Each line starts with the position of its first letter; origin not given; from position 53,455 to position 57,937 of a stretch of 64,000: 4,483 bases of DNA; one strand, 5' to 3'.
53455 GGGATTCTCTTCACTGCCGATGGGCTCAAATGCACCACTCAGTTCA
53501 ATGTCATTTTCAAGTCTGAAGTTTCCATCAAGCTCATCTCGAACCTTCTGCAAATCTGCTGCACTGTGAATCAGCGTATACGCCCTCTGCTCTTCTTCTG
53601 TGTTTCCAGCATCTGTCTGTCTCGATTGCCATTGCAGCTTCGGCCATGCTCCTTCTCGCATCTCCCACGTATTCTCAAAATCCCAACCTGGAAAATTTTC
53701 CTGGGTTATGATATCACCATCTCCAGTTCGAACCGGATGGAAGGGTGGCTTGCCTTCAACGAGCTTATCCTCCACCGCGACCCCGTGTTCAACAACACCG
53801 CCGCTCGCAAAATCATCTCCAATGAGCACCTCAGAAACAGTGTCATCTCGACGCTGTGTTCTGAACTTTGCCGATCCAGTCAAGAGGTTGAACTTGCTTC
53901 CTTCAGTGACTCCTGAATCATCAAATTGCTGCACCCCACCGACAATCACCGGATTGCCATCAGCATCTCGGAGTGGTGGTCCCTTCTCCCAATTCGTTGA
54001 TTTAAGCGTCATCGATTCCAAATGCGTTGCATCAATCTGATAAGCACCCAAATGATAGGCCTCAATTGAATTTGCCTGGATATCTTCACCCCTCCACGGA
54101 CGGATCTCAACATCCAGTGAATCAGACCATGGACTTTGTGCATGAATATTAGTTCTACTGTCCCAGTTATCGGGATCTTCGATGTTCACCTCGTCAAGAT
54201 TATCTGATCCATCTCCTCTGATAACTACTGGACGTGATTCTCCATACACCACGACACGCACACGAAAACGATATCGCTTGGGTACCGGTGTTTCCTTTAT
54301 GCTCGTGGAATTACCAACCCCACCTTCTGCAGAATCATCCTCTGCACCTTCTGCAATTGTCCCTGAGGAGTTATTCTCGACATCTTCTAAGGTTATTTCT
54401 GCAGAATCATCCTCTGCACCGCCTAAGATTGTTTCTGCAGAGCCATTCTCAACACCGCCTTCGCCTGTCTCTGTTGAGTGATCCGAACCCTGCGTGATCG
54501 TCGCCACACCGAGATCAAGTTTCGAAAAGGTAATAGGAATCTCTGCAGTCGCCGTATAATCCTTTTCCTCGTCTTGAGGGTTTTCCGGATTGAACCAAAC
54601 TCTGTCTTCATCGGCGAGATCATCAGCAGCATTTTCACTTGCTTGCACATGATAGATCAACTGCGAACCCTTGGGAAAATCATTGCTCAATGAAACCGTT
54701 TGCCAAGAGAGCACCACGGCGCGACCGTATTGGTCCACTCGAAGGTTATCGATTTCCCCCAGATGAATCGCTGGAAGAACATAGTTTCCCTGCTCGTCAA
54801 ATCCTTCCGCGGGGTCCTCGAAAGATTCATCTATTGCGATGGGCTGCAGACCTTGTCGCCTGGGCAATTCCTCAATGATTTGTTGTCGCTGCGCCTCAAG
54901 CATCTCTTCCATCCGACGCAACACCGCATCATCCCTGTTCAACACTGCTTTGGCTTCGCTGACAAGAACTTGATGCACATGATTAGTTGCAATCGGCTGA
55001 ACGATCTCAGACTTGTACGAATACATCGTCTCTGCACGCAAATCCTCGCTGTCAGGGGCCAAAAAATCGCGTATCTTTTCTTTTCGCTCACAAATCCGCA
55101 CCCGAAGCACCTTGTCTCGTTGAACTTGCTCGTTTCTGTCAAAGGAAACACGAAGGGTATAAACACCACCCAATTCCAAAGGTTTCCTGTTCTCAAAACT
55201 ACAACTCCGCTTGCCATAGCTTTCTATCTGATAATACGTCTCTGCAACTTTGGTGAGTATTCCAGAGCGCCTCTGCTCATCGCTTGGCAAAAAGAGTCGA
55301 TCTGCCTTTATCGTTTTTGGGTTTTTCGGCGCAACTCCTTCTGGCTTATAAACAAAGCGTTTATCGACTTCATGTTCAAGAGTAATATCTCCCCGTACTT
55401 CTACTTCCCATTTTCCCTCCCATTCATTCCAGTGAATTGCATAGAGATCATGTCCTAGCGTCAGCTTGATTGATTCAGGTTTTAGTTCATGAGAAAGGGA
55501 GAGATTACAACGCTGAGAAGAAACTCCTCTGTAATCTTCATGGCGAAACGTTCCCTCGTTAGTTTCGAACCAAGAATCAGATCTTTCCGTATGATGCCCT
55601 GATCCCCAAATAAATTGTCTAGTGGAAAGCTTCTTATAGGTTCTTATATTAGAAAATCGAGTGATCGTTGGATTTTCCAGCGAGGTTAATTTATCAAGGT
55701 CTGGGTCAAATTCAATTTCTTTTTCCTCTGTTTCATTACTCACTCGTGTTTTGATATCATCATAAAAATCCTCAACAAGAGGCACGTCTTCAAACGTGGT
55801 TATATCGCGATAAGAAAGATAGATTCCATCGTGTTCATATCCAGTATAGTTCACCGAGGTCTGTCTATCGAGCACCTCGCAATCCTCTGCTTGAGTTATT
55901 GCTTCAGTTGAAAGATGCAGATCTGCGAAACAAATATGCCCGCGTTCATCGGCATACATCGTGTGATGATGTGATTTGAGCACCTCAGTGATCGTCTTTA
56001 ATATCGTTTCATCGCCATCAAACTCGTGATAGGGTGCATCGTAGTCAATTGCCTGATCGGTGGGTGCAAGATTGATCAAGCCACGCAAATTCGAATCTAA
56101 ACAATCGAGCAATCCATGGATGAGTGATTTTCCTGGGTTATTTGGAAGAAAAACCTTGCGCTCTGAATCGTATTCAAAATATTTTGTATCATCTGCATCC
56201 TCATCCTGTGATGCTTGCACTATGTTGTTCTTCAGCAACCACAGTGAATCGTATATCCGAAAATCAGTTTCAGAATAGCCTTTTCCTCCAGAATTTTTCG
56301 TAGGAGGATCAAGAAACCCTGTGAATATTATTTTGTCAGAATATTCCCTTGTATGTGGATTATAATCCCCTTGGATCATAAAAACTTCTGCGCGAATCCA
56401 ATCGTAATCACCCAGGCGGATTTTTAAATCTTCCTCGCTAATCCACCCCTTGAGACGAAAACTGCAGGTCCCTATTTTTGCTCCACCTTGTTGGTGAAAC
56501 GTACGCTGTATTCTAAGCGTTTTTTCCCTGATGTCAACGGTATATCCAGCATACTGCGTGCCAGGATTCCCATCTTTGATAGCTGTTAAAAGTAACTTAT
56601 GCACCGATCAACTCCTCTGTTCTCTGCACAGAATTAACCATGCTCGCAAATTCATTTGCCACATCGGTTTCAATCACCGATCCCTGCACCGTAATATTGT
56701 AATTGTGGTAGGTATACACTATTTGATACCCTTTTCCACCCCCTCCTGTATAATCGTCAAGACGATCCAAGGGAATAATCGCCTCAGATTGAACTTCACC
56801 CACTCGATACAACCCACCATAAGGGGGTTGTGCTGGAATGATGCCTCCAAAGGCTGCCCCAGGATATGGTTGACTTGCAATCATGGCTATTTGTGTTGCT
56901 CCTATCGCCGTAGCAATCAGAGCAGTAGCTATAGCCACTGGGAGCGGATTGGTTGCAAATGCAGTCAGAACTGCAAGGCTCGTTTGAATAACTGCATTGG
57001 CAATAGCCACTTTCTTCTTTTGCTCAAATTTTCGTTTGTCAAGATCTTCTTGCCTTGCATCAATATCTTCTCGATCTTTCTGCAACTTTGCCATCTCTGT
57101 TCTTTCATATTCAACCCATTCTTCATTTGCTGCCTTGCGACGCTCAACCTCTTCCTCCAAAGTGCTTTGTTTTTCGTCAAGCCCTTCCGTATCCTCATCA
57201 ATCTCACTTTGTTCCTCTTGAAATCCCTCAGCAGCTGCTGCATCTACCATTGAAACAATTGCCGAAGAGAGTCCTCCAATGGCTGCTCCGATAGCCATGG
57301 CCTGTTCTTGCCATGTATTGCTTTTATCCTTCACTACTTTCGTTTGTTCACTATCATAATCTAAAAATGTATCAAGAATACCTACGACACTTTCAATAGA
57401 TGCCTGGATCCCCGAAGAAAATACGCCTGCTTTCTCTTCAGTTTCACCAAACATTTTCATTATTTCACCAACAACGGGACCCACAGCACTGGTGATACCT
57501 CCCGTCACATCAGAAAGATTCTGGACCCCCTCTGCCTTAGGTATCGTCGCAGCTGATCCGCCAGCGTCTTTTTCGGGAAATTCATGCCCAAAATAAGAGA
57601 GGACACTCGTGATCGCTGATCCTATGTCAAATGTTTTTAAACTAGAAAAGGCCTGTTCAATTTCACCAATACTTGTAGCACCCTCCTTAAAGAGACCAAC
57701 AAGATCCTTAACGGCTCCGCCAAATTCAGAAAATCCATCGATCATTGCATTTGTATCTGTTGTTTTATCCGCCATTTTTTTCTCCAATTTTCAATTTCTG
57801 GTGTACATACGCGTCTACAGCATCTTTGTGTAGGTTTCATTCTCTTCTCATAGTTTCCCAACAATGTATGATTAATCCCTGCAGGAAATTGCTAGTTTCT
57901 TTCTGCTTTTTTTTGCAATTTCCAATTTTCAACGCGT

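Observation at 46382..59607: Phage tail-only module with repressor and Mor-like activator: a tailocin-like (F-type, non-contractile) candidate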

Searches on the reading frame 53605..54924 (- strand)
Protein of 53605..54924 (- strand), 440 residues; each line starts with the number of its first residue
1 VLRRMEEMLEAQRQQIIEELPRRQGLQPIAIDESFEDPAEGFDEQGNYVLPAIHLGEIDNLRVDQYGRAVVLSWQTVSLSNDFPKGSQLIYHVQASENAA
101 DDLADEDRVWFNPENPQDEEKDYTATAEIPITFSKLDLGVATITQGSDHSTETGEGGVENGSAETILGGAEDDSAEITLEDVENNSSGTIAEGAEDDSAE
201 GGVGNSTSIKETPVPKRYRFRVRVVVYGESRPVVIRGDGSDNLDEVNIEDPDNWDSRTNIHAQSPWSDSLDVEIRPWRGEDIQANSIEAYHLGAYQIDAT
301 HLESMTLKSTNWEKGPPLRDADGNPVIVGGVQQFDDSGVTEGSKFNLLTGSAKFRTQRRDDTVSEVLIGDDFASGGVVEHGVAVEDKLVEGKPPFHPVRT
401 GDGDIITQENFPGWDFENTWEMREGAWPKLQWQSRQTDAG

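Call 72: search_protein_families(library=pfam, proteins=[window:53605-54924:-], max_evalue=10)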
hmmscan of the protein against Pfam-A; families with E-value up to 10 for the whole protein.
window:53605-54924:- (440 aa): 0 families

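Call 73: search_protein_families(library=phrogs, proteins=[window:53605-54924:-], max_evalue=10)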
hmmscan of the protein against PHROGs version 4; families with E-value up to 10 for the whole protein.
window:53605-54924:- (440 aa): 2 families
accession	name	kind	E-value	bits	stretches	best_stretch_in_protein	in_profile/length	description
phrog_26536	-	unknown function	0.033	15.3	1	254-275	36-57/66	-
phrog_29979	-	unknown function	0.34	11.8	1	30-55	45-70/71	-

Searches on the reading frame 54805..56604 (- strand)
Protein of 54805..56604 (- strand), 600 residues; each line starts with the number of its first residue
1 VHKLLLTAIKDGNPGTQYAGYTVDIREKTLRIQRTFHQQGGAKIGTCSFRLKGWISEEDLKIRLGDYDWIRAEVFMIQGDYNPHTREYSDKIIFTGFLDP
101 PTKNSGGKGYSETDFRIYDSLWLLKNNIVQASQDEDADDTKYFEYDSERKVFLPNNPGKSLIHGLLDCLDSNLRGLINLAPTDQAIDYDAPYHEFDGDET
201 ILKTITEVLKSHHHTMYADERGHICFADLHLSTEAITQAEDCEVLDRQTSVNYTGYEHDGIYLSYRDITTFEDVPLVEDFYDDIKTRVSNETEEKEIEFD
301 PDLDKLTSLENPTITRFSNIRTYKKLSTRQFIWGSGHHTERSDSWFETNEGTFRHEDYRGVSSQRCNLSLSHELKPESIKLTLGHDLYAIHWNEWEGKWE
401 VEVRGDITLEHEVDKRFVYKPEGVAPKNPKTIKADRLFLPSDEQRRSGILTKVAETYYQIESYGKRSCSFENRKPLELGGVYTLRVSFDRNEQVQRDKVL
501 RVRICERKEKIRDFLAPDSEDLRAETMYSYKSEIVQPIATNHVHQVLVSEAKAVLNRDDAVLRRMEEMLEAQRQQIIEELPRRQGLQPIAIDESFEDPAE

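Call 17: find_homologous_proteins(query=window:54805-56604:-)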
Query window:54805-56604:-: 5539 candidates shared short words with the query, none scored E <= 0.001.

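Call 64: find_related_loci(query=window:54925-56604:-, collection=viral_contigs, flank=8000)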
Query window:54925-56604:- (560 aa) in viral_contigs; peptide patterns used: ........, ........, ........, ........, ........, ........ (x = any residue, [..] = any of these).
7 stretches matched a pattern, but none encodes a relative of the query by tblastn (E <= 1e-3).

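Call 72: search_protein_families(library=pfam, proteins=[window:54925-56604:-], max_evalue=10)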
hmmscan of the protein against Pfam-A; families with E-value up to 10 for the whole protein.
window:54925-56604:- (560 aa): 1 family
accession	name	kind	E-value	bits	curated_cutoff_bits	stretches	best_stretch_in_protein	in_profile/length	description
PF22732.2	MSL3_chromo-like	-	0.059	13.8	28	1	386-416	40-70/78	MSL3 chromodomain-like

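Call 73: search_protein_families(library=phrogs, proteins=[window:54925-56604:-], max_evalue=10)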
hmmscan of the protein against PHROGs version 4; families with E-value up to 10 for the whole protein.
window:54925-56604:- (560 aa): 1 family
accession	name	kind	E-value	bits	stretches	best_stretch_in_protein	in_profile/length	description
phrog_11837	-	unknown function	0.32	12.2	1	56-86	16-43/121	-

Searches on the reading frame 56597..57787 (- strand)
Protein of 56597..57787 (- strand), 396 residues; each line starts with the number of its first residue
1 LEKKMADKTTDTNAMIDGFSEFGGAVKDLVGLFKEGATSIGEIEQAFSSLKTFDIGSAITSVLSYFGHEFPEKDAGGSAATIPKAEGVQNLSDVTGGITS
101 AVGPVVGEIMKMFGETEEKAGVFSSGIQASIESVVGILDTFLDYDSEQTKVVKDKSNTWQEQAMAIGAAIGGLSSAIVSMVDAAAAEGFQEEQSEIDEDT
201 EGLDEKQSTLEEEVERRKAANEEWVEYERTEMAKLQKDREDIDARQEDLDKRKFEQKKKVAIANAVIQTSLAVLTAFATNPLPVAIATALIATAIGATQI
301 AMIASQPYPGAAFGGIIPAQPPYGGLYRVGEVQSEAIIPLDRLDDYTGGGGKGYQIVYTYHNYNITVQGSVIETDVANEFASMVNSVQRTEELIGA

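Call 4: search_protein_families(library=pfam, proteins=[window:56597-57787:-], max_evalue=0.1)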
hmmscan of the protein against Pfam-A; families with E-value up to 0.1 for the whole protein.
window:56597-57787:- (396 aa): 0 families

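Call 5: search_protein_families(library=phrogs, proteins=[window:56597-57787:-], max_evalue=0.1)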
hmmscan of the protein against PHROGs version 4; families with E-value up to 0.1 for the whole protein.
window:56597-57787:- (396 aa): 9 families
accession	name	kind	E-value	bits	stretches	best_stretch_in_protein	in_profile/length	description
phrog_9483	-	tail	5.9e-08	32.7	1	192-314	463-592/657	tail length tape measure protein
phrog_26705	-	unknown function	6.2e-07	28.7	1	156-330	1032-1191/1302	-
phrog_25337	-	tail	5.1e-06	25.4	1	225-310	1212-1293/1456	tail length tape measure protein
phrog_1506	-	tail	6.5e-06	25.5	1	254-317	1116-1182/1269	tail length tape measure protein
phrog_31452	-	tail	0.001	18.3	1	252-311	673-732/814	tail length tape measure protein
phrog_3336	-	tail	0.0023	17.6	1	257-320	898-961/1051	tail length tape measure protein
phrog_3779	-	tail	0.024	13.6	0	244-298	1018-1072/1225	tail length tape measure protein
phrog_15609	-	unknown function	0.033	14.6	1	191-289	100-197/316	-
phrog_2229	-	head and packaging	0.042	14.2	0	139-302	212-361/428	head maturation protease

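Call 32: search_dna_similar(query=window:56597-57787:-, collection=phages, mode=protein, max_evalue=0.001, max_rows=15)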
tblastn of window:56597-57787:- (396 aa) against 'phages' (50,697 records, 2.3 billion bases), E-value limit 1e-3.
No match.
